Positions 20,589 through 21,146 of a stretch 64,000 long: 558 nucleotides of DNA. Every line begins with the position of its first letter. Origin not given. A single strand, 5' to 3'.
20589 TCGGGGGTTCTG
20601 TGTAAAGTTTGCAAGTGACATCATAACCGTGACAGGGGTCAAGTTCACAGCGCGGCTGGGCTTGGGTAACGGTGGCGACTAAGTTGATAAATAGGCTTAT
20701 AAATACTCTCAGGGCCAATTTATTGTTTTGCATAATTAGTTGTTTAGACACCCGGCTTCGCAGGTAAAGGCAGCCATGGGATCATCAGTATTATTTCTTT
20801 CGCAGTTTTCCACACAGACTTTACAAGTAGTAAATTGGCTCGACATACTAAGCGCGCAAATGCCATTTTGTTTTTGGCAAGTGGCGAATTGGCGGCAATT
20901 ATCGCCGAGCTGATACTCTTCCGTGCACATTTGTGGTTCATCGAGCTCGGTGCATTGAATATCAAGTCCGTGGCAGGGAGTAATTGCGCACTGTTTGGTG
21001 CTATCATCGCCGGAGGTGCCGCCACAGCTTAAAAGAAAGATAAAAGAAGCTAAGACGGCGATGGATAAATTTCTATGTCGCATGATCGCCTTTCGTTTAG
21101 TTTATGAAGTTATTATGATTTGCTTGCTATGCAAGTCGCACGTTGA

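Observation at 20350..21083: Tandem pair of secreted ten-cysteine proteins (one a lipoprotein) with a shared Cys framework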

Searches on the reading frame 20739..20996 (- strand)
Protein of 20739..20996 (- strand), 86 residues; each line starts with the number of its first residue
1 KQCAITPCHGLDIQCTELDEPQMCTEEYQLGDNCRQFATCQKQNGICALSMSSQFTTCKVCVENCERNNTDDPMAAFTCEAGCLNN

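Call 24: find_homologous_proteins(query=A2, max_evalue=0.001)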
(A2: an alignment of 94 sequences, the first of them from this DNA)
Query A2 (94 sequences) (86 aa, profile of the alignment): 68 proteins with E <= 0.001 among 115 candidates.
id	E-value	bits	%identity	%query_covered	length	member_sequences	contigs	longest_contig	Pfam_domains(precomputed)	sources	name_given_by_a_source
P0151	6.4e-29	118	48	95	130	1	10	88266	-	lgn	-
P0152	9.8e-29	117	49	95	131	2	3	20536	-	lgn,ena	-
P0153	1.2e-28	117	47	97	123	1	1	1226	-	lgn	-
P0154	1.4e-28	117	50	95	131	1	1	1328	-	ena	-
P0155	2.0e-28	116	52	97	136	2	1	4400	-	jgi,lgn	-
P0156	2.5e-28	116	48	95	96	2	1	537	-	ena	-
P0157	2.6e-28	116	52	94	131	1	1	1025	-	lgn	-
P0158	3.0e-28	116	51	95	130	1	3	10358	-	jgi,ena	-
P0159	3.1e-28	116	51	95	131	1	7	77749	-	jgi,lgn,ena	-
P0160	4.7e-28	115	46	95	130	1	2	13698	-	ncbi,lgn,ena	-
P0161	1.1e-27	114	49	97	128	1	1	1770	-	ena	-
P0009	1.2e-27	114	48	94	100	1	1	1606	-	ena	-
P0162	1.6e-27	113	49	97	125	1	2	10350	-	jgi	jgi:hypothetical protein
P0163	1.7e-27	113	51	95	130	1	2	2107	-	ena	-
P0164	3.4e-27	112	46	95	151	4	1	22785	-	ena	-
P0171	1.1e-26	111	53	94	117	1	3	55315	-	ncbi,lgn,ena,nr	ncbi:MAG: hypothetical protein K8S27_16110 [Candidatus Omnitrophica bacterium]|nr:hypothetical prote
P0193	6.5e-24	102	53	94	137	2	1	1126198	-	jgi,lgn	-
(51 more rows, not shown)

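Call 25: search_solved_structures(query=A2, max_evalue=10, show_alignments=2)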
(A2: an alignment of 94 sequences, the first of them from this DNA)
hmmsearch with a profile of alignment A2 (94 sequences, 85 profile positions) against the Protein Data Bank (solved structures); distinct sequences matched with E-value up to 10: 1.
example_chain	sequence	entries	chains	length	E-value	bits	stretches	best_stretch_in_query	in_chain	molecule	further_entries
2ect_A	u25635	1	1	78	0.37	14.3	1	21-66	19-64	RING finger protein 126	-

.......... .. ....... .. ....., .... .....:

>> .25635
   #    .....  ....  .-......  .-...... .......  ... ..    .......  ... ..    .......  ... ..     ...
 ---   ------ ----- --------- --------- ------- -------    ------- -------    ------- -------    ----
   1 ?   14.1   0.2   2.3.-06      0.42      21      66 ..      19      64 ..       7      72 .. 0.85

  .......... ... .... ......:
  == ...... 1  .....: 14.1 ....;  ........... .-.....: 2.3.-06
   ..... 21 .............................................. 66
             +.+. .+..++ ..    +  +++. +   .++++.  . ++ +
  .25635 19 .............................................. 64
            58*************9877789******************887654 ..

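Call 29: find_encoding_contigs(protein=P0193, flank=6000, max_places=2)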
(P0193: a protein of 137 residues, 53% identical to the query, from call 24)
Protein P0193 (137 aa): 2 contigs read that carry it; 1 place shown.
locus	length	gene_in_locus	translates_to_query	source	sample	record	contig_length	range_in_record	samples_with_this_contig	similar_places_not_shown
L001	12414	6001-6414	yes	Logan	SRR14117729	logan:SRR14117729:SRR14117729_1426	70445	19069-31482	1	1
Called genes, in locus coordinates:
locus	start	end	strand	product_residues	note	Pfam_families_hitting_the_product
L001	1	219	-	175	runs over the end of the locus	PF00293:NUDIX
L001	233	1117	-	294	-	PF22435:MRM3-like_sub_bind, PF08032:SpoU_sub_bind, PF00588:SpoU_methylase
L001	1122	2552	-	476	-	PF10502:Peptidase_S26, PF00188:CAP (weak)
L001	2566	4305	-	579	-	PF00175:NAD_binding_1, PF08030:NAD_binding_6 (faint)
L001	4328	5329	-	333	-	PF02424:ApbE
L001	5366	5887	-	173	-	-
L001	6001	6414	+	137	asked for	-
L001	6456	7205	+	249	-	PF07786:HGSNAT_cat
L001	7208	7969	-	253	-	PF01553:Acyltransferase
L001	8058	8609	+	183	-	PF01475:FUR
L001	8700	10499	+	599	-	-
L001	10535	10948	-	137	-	-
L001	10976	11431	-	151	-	-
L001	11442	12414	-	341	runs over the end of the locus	PF01757:Acyl_transf_3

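Call 30: find_encoding_contigs(protein=P0171, flank=6000, max_places=2)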
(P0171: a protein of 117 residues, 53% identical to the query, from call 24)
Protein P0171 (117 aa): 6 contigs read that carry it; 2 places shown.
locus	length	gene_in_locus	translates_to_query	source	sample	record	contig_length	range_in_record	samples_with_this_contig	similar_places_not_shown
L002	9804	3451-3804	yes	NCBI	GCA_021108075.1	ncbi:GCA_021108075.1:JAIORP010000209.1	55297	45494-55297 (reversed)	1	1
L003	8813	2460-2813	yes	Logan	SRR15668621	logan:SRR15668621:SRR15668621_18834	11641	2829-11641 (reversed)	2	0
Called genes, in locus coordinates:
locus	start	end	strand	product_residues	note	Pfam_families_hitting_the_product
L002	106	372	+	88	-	-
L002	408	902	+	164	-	PF28559:TPR_SusR (weak), PF00515:TPR_1 (weak), PF07719:TPR_2 (faint), PF13176:TPR_7 (faint), PF13181:TPR_8 (faint), PF13374:TPR_10 (faint), PF13414:TPR_11 (weak), PF13424:TPR_12 (weak), +1 more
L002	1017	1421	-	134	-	PF04986:Y2_Tnp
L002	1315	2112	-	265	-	PF14319:Zn_Tnp_IS91, PF04986:Y2_Tnp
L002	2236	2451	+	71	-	-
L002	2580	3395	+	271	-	PF17930:LpxI_N, PF06230:LpxI_C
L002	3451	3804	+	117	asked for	-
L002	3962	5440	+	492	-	PF01336:tRNA_anti-codon, PF00152:tRNA-synt_2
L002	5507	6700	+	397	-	PF12704:MacB_PCD, PF02687:FtsX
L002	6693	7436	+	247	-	PF00005:ABC_tran, PF02463:SMC_N (faint)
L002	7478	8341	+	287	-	PF01063:Aminotran_4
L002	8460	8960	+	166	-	PF02151:UVR (weak)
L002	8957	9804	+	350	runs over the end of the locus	PF00217:ATP-gua_Ptrans, PF27454:McsB_C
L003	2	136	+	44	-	?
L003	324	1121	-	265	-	PF14319:Zn_Tnp_IS91, PF04986:Y2_Tnp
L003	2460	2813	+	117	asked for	-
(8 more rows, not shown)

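Call 31: find_encoding_contigs(protein=P0151, flank=6000, max_places=2)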
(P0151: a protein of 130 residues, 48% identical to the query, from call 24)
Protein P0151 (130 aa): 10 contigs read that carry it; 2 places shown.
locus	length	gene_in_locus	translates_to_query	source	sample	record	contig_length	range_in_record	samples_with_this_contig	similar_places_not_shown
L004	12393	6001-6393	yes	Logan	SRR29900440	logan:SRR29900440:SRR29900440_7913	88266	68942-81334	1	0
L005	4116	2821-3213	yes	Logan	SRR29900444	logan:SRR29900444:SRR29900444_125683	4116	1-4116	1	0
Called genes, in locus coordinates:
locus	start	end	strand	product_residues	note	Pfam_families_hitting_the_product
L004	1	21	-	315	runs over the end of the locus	-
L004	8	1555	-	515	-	PF00749:tRNA-synt_1c, PF19269:Anticodon_2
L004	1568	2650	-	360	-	-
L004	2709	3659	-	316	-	PF00768:Peptidase_S11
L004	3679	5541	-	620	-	PF01336:tRNA_anti-codon, PF00152:tRNA-synt_2, PF04073:tRNA_edit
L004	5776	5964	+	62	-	-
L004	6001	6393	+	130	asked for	-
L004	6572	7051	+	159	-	PF07931:CPT (faint)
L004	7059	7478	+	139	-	PF00903:Glyoxalase (faint)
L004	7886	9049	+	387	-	-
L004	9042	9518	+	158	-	-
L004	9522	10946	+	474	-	PF00133:tRNA-synt_1, PF09334:tRNA-synt_1g, PF00133:tRNA-synt_1, PF01406:tRNA-synt_1e (weak)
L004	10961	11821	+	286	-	PF01026:TatD_DNase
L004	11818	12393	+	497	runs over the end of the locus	PF13632:Glyco_trans_2_3 (weak)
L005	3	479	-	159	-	?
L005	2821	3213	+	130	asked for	-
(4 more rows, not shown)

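Call 32: predict_structure(alignment_id=A3)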
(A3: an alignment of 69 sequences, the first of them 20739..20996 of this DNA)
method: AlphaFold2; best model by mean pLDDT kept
length: 86 residues; sequences in the alignment: 69
mean_pLDDT: 94.0   pTM: 0.79
mean pLDDT of the five models: 94.0, 93.8, 93.5, 90.1, 90.1
residues with pLDDT >= 90: 78; 70-90: 7; 50-70: 1; < 50: 0
segments of 3 or more residues with pLDDT < 50: none
pLDDT, mean of each block of 10 residues (from residue 1): 92 93 90 96 94 96 97 96 88
secondary structure, 60 per line:
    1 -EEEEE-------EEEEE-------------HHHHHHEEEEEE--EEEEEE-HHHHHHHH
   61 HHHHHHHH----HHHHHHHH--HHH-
elements in order: E2-6 E14-18 H32-37 E38-43 E46-51 H53-68 H73-80

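Call 42: fold_search(model_id=the predicted structure, library=pdb)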
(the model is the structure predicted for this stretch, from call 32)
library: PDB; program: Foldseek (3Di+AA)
matches with E <= 10: 74; with E <= 0.001: 0
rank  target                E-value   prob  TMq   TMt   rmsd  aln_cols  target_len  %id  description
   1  7xcl_A                2.1e+00  0.09  0.18  0.04   7.1        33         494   15  Crystal structure of trimethylamine methyltransferase MttB from Methanosarcina barkeri at 2.5 A resolution (released 2023-01-18)
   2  7xcl_C                2.4e+00  0.08  0.18  0.04   7.1        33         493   15  Crystal structure of trimethylamine methyltransferase MttB from Methanosarcina barkeri at 2.5 A resolution (released 2023-01-18)
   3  3v1z_B                2.7e+00  0.08  0.24  0.09   8.2        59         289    8  Crystal structure of Type IIF restriction endonuclease Bse634I with cognate DNA (released 2012-04-25)
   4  5uvd                  3.0e+00  0.07  0.22  0.12   7.9        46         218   11  Crystal structure of an antigenic nucleotidyltransferase-like protein from Paracoccidioides brasiliensis (released 2018-01-31)
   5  2jaa_B                3.2e+00  0.06  0.19  0.12   7.3        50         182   10  SeMet substituted Shigella Flexneri Ipad (released 2006-11-30)
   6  8y45_A                3.4e+00  0.03  0.20  0.09  10.3        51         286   18  Cryo-EM structure of opioid receptor with biased agonist (released 2024-11-27)
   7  6gps                  3.7e+00  0.08  0.29  0.10  10.8        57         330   12  CRYSTAL STRUCTURE OF CCR2A IN COMPLEX WITH MK-0812 (released 2019-01-02)
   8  2jhj_A                3.7e+00  0.07  0.23  0.10   7.3        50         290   18  3-methyladenine dna-glycosylase from Archaeoglobus fulgidus (released 2007-04-10)
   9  7xcm_A                3.9e+00  0.08  0.18  0.04   6.4        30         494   17  Crystal structure of sulfite MttB structure at 3.2 A resolution (released 2023-01-18)
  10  3v1z_A                3.9e+00  0.06  0.22  0.08   8.9        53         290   15  Crystal structure of Type IIF restriction endonuclease Bse634I with cognate DNA (released 2012-04-25)
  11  3v20_B                4.2e+00  0.06  0.23  0.08  12.1        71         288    7  Crystal structure of Type IIF restriction endonuclease Bse634I with cognate DNA (released 2012-04-25)
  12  7qgg_r                4.2e+00  0.05  0.20  0.17   9.5        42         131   17  Neuronal RNA granules are ribosome complexes stalled at the pre-translocation state (released 2022-10-26)
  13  4aby_C                4.4e+00  0.06  0.21  0.07   7.3        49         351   12  Crystal structure of Deinococcus radiodurans RecN head domain (released 2012-12-12)
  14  2ewr                  4.4e+00  0.04  0.19  0.11   8.3        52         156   10  Crystal structure of a putative nucleotidyltransferase (tm1012) from Thermotoga maritima at 1.60 A resolution (released 2005-12-06)
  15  2fcl                  4.7e+00  0.05  0.21  0.13   8.7        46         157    4  Crystal structure of a putative nucleotidyltransferase (tm1012) from Thermotoga maritima at 1.35 A resolution (released 2006-03-14)
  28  7uv3_MODEL_1_A        6.9e+00  0.12  0.28  0.45   2.4        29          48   24  Pis v 3.0101 Vicilin Leader Sequence Residues 5-52 (released 2023-04-05)
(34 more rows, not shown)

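Call 56: fold_search(model_id=the predicted structure, library=viral)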
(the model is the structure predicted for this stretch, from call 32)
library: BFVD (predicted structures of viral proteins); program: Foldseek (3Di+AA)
matches with E <= 10: 324; with E <= 0.001: 0
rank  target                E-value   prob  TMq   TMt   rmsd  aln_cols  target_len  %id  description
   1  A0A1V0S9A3            6.7e-01  0.38  0.41  0.32   4.6        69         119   19  Transmembrane protein [Catovirus CTV1]
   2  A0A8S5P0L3            9.1e-01  0.16  0.35  0.31   7.2        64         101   11  Uncharacterized protein [Myoviridae sp. ctakU3]
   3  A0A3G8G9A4            9.7e-01  0.13  0.26  0.32   8.4        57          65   19  (no name in the UniProt tables at hand)
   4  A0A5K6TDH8            1.2e+00  0.11  0.28  0.10   9.3        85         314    7  Glycoprotein (Fragment) [Tomato spotted wilt virus]
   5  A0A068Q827            1.2e+00  0.09  0.25  0.06  21.0        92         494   12  Uncharacterized protein [Rosellinia necatrix fusarivirus 1]
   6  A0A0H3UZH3            1.3e+00  0.06  0.21  0.22  12.8        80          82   11  (no name in the UniProt tables at hand)
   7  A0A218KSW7            1.3e+00  0.07  0.25  0.08   9.6        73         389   14  (no name in the UniProt tables at hand)
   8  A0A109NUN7            1.4e+00  0.13  0.35  0.15  10.5        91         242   11  Glycoprotein (Fragment) [Amga virus]
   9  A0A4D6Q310            1.4e+00  0.06  0.23  0.18  11.3       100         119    9  Polyprotein (Fragment) [Sweet potato feathery mottle virus]
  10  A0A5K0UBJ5            1.5e+00  0.09  0.29  0.21   5.4        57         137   16  Uncharacterized protein (Fragment) [Yasminevirus sp. GU-2018]
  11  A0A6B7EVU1            1.8e+00  0.28  0.32  0.14   1.6        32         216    9  (no name in the UniProt tables at hand)
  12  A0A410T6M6            1.8e+00  0.06  0.23  0.12   9.8        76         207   13  (no name in the UniProt tables at hand)
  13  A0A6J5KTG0            1.9e+00  0.10  0.27  0.24  13.2        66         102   11  Uncharacterized protein [uncultured Caudovirales phage]
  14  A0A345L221            1.9e+00  0.09  0.24  0.20   7.9        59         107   15  Uncharacterized protein [Streptomyces phage Blueeyedbeauty]
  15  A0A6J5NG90            1.9e+00  0.08  0.21  0.31   7.2        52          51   13  Uncharacterized protein [uncultured Caudovirales phage]
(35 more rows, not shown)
